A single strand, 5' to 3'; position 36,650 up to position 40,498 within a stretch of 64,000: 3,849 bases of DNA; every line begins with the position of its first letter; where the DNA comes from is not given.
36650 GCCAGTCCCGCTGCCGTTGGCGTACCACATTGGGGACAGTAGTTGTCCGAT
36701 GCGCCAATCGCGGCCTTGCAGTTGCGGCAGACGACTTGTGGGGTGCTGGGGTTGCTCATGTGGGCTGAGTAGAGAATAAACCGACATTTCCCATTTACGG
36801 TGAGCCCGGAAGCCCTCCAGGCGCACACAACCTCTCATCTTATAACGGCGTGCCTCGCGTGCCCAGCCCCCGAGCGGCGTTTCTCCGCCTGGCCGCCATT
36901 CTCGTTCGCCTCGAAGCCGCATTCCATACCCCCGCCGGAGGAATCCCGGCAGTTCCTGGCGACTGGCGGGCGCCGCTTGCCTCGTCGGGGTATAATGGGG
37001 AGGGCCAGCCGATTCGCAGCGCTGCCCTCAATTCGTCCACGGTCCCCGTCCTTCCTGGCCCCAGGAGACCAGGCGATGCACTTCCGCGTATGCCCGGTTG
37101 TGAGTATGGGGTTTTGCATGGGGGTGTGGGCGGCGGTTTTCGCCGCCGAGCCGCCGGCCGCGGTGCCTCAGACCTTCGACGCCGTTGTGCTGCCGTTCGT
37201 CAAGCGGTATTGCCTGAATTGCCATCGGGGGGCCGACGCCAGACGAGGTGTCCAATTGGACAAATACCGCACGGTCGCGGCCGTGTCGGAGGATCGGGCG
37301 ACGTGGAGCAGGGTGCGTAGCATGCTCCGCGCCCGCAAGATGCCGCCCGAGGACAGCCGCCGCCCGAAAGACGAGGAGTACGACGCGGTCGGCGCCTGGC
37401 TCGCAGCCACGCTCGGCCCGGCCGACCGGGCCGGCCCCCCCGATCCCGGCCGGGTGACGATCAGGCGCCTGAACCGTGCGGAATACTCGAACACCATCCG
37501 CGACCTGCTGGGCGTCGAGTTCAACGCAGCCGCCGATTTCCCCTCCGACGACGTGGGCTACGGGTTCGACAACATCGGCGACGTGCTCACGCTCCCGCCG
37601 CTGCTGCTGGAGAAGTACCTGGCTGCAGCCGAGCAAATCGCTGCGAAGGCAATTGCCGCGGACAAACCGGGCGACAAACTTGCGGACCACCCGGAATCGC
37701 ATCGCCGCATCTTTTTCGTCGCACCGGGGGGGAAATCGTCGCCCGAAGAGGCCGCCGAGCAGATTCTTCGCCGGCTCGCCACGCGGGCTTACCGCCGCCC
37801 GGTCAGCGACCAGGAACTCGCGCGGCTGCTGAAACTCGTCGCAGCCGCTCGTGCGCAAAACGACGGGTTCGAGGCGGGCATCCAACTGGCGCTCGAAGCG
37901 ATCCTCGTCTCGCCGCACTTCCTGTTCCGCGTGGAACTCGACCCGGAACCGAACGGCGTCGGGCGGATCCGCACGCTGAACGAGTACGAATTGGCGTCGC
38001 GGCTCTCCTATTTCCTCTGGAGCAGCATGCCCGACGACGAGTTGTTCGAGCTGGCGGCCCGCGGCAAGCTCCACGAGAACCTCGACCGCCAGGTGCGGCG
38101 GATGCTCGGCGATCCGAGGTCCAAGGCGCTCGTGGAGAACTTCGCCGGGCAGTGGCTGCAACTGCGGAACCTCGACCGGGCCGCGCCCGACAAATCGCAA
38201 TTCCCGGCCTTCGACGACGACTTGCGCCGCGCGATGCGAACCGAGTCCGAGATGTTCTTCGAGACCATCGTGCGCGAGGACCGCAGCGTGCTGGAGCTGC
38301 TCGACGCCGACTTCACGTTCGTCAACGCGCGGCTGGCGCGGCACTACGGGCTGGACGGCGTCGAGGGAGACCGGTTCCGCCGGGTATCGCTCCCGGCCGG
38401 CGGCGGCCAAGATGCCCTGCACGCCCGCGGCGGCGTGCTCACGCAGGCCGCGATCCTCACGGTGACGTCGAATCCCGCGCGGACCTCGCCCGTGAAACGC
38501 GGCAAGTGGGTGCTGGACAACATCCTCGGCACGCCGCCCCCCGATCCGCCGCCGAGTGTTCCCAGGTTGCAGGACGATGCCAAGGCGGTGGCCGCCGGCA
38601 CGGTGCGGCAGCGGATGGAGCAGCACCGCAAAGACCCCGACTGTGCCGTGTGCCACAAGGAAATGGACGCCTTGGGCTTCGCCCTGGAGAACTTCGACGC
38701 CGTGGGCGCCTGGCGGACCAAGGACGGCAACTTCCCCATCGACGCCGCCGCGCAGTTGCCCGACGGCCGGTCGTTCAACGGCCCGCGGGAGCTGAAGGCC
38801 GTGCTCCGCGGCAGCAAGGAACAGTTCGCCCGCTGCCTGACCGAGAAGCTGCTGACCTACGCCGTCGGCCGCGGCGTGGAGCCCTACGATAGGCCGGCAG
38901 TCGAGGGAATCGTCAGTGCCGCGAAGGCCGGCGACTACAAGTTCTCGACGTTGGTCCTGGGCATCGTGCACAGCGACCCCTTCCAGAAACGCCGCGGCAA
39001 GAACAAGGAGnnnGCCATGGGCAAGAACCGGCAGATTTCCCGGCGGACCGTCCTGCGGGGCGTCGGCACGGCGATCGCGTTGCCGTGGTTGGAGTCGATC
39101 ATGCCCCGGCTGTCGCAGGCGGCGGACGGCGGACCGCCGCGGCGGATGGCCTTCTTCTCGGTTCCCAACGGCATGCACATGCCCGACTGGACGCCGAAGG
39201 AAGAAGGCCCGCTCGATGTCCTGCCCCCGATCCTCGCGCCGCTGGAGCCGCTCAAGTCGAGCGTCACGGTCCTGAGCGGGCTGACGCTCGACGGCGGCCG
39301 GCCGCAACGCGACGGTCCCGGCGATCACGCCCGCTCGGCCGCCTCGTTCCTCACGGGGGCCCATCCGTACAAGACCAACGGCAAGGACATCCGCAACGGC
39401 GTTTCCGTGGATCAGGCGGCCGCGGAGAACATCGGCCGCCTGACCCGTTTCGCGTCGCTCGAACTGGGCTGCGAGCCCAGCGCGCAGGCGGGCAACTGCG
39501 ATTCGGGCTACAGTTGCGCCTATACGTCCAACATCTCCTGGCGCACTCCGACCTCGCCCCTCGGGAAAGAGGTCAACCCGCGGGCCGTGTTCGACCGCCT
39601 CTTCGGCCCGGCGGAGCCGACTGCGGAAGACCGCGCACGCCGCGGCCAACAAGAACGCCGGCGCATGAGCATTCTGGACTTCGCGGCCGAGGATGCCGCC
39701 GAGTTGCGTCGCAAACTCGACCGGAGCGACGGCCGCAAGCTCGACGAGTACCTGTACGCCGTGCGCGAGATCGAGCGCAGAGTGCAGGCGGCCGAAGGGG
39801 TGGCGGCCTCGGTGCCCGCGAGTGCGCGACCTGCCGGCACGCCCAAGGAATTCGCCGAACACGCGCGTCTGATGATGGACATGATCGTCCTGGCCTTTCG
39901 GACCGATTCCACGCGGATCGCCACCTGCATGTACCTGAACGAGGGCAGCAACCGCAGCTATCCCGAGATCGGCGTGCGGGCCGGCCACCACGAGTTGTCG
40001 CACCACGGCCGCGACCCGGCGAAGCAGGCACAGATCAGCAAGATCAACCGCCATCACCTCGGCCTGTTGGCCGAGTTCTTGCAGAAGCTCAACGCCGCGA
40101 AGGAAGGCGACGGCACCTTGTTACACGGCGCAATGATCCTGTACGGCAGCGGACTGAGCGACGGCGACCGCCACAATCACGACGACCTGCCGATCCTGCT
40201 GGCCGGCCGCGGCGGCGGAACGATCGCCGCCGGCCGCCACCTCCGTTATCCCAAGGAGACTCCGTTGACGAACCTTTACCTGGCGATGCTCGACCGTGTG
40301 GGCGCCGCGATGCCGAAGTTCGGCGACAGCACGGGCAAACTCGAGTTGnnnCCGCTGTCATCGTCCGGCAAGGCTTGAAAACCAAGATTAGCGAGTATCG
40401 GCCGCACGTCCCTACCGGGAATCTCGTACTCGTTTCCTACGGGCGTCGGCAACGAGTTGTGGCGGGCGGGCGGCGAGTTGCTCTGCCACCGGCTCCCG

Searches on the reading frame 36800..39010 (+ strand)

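Call 15: search_protein_families(library=pfam, proteins=[window:36800-39010:+], max_evalue=0.01)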
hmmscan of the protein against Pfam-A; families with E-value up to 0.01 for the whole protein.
window:36800-39010:+ (737 aa): 7 families
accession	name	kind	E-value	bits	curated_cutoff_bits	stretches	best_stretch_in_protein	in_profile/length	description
PF07631.16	PSD4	-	2.8e-50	170.6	23.3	1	393-518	1-128/128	Protein of unknown function (DUF1592)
PF07627.16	PSCyt3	-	1.4e-38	131.6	27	1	543-642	1-98/98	Protein of unknown function (DUF1588)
PF07624.16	PSD2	-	9.5e-32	109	25.8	1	655-728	1-74/74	Protein of unknown function (DUF1585)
PF07626.16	PSD3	-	1.9e-29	102.4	23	1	222-286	1-65/65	Protein of unknown function (DUF1587)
PF07637.16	PSD5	-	3.7e-24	85.3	34.2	1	319-379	2-62/62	Protein of unknown function (DUF1595)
PF07635.16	PSCyt1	-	1.7e-06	29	22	1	138-185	1-59/59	Planctomycete cytochrome C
PF13442.11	Cytochrome_CBB3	-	3.8e-05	24.4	27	1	135-201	11-68/68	Cytochrome C oxidase, cbb3-type, subunit III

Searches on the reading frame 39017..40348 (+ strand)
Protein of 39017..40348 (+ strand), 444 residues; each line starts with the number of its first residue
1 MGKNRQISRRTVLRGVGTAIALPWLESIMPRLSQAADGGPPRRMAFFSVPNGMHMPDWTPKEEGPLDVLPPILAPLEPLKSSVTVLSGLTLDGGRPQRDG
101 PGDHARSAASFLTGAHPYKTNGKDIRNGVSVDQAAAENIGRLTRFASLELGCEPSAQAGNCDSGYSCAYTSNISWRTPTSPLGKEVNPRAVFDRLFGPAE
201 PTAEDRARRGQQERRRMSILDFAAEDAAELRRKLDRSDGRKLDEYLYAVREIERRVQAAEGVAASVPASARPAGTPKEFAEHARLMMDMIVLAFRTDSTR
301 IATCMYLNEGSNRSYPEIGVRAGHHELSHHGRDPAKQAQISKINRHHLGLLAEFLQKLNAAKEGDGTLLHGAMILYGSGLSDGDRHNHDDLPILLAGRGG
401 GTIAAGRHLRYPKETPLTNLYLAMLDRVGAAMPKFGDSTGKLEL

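Call 15: search_protein_families(library=pfam, proteins=[window:39017-40348:+], max_evalue=0.01)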
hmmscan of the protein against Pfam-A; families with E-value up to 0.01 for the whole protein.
window:39017-40348:+ (444 aa): 1 family
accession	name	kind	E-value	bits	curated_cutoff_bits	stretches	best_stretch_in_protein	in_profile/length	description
PF07586.16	HXXSHH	-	3.9e-104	349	30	1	43-352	1-307/307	Protein of unknown function (DUF1552)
